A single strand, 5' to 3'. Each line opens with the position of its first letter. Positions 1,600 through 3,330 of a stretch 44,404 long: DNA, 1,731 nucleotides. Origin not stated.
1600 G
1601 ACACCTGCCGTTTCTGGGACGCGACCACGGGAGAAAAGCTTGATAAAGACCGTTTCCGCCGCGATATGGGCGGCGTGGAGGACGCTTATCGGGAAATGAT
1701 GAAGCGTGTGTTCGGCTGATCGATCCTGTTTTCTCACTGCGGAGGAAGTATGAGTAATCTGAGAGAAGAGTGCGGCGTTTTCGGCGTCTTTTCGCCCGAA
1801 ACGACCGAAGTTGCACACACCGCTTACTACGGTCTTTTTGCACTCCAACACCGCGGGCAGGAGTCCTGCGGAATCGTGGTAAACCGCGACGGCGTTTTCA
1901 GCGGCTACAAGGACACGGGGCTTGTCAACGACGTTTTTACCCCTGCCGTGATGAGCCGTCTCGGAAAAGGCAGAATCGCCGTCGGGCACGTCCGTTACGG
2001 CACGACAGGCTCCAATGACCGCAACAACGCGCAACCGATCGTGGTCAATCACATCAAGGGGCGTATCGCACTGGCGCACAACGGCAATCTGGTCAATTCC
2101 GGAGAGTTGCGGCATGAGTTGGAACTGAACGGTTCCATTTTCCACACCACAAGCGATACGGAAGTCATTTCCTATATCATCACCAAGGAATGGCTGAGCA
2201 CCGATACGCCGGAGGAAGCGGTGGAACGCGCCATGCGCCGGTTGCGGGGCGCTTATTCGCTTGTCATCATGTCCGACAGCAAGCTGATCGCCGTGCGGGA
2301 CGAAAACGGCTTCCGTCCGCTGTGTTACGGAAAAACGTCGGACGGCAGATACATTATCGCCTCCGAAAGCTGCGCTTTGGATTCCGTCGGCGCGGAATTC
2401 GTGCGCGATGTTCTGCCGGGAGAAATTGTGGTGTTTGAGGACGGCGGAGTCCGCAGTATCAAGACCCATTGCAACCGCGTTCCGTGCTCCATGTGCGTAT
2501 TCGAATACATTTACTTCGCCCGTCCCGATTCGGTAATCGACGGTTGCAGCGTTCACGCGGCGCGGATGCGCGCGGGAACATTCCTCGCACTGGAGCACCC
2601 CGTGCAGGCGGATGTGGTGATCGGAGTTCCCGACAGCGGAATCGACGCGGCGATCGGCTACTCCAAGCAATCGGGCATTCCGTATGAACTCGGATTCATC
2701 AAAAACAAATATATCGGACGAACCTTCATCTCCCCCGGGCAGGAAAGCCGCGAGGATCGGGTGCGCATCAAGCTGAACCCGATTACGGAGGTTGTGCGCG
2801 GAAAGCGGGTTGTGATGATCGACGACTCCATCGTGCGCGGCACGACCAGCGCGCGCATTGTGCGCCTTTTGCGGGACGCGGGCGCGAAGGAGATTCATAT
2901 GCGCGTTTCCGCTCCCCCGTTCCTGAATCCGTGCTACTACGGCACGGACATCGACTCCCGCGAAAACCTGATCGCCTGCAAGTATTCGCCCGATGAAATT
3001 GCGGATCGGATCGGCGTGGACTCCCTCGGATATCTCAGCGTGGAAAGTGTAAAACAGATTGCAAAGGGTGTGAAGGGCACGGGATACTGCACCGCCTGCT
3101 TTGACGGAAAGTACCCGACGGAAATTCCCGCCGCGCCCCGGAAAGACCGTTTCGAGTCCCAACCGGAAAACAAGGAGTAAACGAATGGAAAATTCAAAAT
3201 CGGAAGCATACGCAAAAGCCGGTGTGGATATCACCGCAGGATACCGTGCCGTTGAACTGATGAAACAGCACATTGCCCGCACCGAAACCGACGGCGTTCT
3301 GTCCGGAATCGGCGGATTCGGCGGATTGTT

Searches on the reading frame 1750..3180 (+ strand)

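Call 7: search_protein_families(library=pfam, proteins=[window:1750-3180:+])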
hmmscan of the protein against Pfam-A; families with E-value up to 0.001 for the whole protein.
window:1750-3180:+ (476 aa): 5 families
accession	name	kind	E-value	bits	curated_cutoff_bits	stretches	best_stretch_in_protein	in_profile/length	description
PF13537.11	GATase_7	-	5.5e-22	78.5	25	1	90-210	9-121/123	Glutamine amidotransferase domain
PF13522.11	GATase_6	-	8.1e-21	74.8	27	1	73-206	9-130/130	Glutamine amidotransferase domain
PF00156.33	Pribosyltran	-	1.4e-08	34.7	26.3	1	286-387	29-123/158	Phosphoribosyl transferase domain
PF13230.11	GATase_4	-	2.6e-05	23.7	23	1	74-117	71-114/272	Glutamine amidotransferases class-II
PF00310.26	GATase_2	-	0.00049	19.4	19.9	0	171-228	333-393/420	Glutamine amidotransferases class-II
